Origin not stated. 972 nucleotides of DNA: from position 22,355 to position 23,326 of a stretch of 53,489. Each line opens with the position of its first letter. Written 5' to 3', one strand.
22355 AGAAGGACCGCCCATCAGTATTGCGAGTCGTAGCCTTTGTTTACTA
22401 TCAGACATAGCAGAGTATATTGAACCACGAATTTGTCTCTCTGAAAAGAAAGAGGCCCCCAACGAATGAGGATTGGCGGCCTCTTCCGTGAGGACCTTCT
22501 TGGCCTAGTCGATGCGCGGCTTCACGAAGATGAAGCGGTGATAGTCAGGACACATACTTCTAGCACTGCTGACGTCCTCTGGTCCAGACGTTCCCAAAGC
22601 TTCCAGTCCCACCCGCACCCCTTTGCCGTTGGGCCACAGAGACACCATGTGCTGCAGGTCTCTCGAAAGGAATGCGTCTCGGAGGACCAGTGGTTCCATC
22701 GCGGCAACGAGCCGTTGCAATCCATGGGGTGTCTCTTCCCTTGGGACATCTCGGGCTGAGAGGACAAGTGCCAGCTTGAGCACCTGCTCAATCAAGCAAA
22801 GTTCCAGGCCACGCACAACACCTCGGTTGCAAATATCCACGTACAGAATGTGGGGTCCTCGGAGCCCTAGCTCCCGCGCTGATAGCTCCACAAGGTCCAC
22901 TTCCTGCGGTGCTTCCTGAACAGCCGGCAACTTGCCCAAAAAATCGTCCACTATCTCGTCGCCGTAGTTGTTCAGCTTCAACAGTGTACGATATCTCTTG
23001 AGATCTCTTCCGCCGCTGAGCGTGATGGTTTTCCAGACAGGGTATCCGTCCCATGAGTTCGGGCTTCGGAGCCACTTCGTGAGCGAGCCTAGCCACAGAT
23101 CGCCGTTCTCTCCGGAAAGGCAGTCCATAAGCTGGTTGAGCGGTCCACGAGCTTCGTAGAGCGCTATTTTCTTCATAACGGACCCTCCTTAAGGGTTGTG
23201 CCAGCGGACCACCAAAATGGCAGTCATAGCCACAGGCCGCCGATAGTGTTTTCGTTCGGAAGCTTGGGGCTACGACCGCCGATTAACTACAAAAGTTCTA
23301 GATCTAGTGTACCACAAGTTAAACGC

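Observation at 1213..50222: Two translation-initiation regimes: about a dozen dispersed, GC-richer, SD-led small-ORF cassettes in a genome whose core genes lack SD sites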

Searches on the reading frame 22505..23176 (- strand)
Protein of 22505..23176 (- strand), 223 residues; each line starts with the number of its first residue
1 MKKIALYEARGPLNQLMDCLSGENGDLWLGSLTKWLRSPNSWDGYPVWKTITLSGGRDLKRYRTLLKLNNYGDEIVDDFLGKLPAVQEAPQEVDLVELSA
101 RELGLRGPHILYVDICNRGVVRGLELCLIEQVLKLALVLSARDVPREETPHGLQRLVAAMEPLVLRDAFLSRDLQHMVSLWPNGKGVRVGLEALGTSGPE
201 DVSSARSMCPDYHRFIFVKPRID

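Call 30: find_homologous_proteins(query=window:22505-23176:-, max_evalue=0.001)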
Query window:22505-23176:- (223 aa): 3 proteins with E <= 0.001 among 793 candidates.
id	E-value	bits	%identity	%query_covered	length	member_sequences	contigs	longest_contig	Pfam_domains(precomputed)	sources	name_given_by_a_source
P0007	5.5e-147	505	100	100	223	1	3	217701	-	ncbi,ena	ncbi:MAG: hypothetical protein AAB864_00460 [Patescibacteria group bacterium]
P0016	8.4e-9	53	36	58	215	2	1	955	-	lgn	-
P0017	1.5e-7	49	32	74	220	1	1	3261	-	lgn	-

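Call 32: find_encoding_contigs(protein=P0017, flank=5000, max_places=3)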
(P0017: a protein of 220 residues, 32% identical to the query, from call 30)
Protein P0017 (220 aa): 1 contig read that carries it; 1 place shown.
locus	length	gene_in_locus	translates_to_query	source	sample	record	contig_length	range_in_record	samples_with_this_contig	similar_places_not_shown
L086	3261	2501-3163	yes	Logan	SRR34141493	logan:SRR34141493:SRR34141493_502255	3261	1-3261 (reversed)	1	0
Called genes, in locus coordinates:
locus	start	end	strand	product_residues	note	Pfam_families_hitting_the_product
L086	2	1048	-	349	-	?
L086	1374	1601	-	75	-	-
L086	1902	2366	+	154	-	PF03449:GreA_GreB_N, PF01272:GreA_GreB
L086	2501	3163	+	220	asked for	-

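Call 33: find_encoding_contigs(protein=P0016, flank=5000, max_places=3)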
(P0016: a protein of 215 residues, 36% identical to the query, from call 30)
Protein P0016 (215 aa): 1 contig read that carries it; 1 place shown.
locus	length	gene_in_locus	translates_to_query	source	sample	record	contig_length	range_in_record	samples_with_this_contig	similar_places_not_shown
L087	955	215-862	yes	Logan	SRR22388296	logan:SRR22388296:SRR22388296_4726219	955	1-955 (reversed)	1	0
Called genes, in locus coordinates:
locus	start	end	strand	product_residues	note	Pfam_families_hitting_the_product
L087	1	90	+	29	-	?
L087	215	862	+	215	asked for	-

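Call 45: search_protein_families(library=pfam, max_evalue=0.05, proteins=[window:22505-23176:-])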
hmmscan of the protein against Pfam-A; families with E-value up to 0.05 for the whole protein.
window:22505-23176:- (223 aa): 0 families

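Call 46: search_protein_families(library=phrogs, max_evalue=0.05, proteins=[window:22505-23176:-])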
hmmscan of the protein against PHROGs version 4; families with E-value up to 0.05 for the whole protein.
window:22505-23176:- (223 aa): 0 families

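Call 84: find_related_loci(query=window:22505-23176:-, collection=viral_contigs, flank=5000)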
Query window:22505-23176:- (223 aa) in viral_contigs; peptide patterns used: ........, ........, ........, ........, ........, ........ (x = any residue, [..] = any of these).
7 stretches matched a pattern, but none encodes a relative of the query by tblastn (E <= 1e-3).
